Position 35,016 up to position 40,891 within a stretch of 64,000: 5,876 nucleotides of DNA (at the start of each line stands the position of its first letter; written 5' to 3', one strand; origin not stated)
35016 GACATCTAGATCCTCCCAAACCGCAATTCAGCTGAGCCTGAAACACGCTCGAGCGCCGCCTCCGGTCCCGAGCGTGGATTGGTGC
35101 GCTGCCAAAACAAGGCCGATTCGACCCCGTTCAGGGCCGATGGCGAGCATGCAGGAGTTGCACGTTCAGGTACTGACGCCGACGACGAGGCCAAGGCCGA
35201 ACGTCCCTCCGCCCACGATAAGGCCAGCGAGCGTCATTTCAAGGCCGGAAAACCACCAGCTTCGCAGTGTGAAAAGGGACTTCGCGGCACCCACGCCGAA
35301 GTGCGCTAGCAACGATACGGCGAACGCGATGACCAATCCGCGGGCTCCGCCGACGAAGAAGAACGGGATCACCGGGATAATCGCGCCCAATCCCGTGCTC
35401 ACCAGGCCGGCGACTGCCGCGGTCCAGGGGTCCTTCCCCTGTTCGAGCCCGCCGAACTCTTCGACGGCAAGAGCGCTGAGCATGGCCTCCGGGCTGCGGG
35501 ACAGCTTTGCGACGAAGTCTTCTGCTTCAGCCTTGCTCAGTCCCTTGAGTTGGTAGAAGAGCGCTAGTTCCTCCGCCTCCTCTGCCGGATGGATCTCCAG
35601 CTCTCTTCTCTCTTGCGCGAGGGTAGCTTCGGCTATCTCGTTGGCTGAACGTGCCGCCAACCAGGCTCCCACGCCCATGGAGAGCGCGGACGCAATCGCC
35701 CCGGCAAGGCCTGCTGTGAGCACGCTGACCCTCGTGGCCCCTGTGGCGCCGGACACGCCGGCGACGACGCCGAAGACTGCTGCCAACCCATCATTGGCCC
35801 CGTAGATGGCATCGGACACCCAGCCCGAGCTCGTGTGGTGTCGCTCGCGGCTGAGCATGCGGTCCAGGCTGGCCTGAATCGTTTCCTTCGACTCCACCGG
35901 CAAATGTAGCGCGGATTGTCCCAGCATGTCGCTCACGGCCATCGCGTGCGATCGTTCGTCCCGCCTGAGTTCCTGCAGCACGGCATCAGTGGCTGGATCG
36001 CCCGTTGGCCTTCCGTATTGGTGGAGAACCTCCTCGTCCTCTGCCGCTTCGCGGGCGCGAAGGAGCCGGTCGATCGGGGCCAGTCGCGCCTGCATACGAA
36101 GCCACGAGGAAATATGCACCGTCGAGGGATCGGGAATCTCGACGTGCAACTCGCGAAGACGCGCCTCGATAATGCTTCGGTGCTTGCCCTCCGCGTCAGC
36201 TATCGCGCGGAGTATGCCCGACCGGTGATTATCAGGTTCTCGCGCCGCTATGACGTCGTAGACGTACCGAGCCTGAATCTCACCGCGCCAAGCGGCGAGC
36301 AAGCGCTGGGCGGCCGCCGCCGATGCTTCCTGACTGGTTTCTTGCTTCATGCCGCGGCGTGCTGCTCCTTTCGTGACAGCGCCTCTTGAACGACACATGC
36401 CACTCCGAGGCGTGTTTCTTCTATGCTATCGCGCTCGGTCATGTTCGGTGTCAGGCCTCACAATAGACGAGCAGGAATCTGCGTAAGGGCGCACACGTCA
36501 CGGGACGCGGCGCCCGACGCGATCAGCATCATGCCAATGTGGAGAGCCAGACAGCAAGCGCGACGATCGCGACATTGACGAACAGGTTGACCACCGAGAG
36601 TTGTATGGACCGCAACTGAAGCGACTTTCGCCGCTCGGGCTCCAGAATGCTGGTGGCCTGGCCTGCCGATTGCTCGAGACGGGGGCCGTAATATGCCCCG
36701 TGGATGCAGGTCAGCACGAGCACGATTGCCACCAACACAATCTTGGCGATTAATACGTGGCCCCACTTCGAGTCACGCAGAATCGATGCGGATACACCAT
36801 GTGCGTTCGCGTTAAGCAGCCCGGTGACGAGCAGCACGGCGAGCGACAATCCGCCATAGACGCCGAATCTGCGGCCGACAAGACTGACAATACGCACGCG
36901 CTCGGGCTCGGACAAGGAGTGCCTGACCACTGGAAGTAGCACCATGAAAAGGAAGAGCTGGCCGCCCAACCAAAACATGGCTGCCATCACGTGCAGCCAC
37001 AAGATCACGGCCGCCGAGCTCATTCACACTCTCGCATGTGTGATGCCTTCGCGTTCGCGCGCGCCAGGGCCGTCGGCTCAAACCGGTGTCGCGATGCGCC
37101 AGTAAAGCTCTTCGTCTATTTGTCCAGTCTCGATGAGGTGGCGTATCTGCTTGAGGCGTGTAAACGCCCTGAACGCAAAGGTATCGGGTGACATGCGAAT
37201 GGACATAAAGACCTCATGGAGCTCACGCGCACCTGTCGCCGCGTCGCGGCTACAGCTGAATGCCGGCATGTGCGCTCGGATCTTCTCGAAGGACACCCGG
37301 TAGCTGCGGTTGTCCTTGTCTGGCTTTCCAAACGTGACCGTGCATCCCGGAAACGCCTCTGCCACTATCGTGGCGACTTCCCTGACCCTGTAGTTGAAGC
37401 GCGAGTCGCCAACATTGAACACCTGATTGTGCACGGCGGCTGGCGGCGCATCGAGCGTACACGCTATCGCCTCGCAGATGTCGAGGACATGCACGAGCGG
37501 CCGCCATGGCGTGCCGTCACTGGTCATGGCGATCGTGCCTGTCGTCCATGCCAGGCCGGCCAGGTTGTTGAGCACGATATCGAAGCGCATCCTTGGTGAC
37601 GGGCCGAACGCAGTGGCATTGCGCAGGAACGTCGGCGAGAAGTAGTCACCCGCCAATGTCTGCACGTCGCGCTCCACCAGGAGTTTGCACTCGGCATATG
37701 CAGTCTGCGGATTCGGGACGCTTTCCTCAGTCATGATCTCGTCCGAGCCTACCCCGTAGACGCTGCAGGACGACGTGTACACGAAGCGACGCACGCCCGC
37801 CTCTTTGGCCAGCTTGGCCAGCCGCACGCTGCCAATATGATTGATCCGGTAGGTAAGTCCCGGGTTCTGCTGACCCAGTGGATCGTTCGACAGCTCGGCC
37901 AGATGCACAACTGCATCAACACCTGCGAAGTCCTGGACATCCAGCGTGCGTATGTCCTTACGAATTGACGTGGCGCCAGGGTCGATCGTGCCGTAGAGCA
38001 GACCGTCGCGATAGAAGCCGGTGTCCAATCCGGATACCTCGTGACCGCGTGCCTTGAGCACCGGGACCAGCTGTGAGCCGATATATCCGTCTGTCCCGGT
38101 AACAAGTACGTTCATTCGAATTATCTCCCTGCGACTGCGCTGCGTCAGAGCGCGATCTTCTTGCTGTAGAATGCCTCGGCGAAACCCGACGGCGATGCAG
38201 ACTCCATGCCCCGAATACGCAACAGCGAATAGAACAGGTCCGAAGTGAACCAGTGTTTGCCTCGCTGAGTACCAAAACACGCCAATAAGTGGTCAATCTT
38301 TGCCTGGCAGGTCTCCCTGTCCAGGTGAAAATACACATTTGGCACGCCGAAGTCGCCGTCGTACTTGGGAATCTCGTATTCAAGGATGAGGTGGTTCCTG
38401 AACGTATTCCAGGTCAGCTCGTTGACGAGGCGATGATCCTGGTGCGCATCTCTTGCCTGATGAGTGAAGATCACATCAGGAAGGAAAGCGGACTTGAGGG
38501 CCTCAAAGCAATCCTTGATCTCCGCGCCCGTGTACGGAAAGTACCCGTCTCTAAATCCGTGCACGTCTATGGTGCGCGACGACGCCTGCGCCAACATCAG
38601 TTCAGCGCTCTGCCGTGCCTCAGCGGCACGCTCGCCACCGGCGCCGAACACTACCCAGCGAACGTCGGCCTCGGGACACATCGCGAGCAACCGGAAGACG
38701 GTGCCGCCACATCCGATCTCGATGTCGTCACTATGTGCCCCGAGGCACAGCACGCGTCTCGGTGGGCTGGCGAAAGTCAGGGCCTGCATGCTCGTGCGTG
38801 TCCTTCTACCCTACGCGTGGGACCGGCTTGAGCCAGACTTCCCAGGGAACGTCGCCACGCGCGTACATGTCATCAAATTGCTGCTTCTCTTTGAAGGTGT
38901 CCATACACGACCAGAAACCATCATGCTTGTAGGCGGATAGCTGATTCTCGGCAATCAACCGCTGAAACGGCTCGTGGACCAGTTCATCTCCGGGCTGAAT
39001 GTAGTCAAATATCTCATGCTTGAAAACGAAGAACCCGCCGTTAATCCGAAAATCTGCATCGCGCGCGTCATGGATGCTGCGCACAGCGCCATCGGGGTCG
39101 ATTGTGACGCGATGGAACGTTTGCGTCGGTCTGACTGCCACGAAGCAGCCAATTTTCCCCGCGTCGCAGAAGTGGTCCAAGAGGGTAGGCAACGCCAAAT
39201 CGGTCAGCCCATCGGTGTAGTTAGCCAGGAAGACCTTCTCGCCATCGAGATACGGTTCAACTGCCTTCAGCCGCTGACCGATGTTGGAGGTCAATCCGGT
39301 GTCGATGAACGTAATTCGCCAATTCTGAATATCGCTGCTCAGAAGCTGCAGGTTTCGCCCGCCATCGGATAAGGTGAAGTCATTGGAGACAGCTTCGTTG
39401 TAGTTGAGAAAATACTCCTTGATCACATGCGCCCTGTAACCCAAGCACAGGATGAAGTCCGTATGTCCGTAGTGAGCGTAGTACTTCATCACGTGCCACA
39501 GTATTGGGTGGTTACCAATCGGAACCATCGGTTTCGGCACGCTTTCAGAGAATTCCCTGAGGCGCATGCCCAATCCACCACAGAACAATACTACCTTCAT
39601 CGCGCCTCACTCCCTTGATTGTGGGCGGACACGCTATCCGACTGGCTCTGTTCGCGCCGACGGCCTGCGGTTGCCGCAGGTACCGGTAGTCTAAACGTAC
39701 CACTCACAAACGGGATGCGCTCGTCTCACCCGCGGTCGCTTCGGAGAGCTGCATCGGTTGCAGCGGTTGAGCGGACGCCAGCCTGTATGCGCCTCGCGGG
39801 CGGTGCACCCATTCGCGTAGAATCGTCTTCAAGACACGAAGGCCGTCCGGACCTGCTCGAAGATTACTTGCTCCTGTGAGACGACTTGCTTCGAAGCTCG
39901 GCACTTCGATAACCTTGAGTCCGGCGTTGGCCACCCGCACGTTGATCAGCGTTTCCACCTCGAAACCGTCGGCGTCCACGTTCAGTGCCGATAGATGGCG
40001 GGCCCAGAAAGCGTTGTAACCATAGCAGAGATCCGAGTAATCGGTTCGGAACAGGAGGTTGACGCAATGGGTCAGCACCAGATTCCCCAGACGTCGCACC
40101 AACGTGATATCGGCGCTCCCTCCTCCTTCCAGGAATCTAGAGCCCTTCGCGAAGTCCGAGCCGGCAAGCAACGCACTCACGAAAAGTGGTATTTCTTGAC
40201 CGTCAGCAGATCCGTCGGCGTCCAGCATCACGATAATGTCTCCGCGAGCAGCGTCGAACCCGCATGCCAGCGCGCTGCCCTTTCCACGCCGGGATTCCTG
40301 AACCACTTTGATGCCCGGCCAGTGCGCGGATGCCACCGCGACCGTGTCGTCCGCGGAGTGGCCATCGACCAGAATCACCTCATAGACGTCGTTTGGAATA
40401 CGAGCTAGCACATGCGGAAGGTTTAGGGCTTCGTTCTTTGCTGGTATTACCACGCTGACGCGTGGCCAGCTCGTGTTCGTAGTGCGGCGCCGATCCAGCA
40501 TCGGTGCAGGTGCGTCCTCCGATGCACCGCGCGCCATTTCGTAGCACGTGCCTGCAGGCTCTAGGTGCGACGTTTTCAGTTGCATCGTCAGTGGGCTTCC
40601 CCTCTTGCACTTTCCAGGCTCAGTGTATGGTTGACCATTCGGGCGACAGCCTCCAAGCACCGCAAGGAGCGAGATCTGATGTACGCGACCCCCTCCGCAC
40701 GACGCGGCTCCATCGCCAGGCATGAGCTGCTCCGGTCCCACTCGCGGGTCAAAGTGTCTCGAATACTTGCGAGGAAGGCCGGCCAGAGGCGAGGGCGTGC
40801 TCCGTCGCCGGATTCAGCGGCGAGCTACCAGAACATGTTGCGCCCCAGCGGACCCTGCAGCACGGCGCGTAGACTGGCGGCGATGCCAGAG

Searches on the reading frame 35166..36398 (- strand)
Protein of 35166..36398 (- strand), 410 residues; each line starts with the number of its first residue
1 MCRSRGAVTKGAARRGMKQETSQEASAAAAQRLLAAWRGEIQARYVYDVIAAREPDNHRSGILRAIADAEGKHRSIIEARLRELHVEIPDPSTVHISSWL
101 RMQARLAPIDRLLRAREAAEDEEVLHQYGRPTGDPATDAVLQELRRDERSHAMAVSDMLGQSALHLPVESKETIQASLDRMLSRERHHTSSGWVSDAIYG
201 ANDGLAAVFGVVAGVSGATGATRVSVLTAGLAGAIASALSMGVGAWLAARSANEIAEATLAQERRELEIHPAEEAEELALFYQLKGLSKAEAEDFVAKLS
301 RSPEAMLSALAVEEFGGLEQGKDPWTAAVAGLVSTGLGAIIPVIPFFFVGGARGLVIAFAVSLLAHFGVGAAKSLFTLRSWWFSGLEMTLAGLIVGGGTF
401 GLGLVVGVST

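Call 49: search_protein_families(library=pfam, proteins=[window:35166-36398:-], max_evalue=0.00001)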
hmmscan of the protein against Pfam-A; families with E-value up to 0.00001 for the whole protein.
window:35166-36398:- (410 aa): 1 family
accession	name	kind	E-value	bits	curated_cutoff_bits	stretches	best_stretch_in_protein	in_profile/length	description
PF01988.24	VIT1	-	1.2e-55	189.1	28.1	1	194-403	1-213/214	VIT family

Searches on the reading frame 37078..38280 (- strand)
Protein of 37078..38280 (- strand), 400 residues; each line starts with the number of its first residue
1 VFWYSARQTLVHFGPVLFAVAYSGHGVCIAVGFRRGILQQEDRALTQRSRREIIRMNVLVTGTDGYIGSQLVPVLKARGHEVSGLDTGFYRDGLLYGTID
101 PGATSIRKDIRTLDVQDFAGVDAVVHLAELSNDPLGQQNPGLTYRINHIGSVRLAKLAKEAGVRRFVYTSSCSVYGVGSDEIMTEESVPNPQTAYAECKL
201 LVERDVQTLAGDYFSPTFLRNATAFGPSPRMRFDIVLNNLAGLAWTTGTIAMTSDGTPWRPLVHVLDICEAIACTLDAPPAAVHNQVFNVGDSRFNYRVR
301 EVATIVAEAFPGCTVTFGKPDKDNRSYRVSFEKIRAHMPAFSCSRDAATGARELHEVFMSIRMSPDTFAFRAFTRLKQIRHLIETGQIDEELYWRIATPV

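Call 49: search_protein_families(library=pfam, proteins=[window:37078-38280:-], max_evalue=0.00001)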
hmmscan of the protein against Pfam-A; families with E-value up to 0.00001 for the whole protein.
window:37078-38280:- (400 aa): 4 families
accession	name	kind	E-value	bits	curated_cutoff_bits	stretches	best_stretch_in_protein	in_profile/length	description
PF01370.27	Epimerase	-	2.7e-44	151.8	20.9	1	58-291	1-240/240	NAD dependent epimerase/dehydratase family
PF16363.11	GDP_Man_Dehyd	-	8.2e-16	58.8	27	1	59-279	1-240/332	GDP-mannose 4,6 dehydratase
PF04321.23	RmlD_sub_bind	-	5.6e-13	49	27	1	56-210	1-140/287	RmlD substrate binding domain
PF01073.25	3Beta_HSD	-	2e-10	40.6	22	1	59-230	1-187/280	3-beta hydroxysteroid dehydrogenase/isomerase family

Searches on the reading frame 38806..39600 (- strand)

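Call 49: search_protein_families(library=pfam, proteins=[window:38806-39600:-], max_evalue=0.00001)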
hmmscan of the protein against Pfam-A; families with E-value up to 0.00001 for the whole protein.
window:38806-39600:- (264 aa): 1 family
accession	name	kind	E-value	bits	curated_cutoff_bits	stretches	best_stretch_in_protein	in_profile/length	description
PF00483.29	NTP_transferase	-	2.2e-10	41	21.2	1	3-230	2-226/245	Nucleotidyl transferase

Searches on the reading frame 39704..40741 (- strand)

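Call 49: search_protein_families(library=pfam, proteins=[window:39704-40741:-], max_evalue=0.00001)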
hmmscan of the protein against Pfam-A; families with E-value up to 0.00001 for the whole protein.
window:39704-40741:- (345 aa): 2 families
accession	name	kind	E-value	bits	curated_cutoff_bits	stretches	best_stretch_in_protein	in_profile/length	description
PF00535.33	Glycos_transf_2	-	9.4e-24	84.7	23.3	1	96-221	1-132/168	Glycosyl transferase family 2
PF13641.12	Glyco_tranf_2_3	-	9.2e-07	29.5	27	1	93-205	1-126/230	Glycosyltransferase like family 2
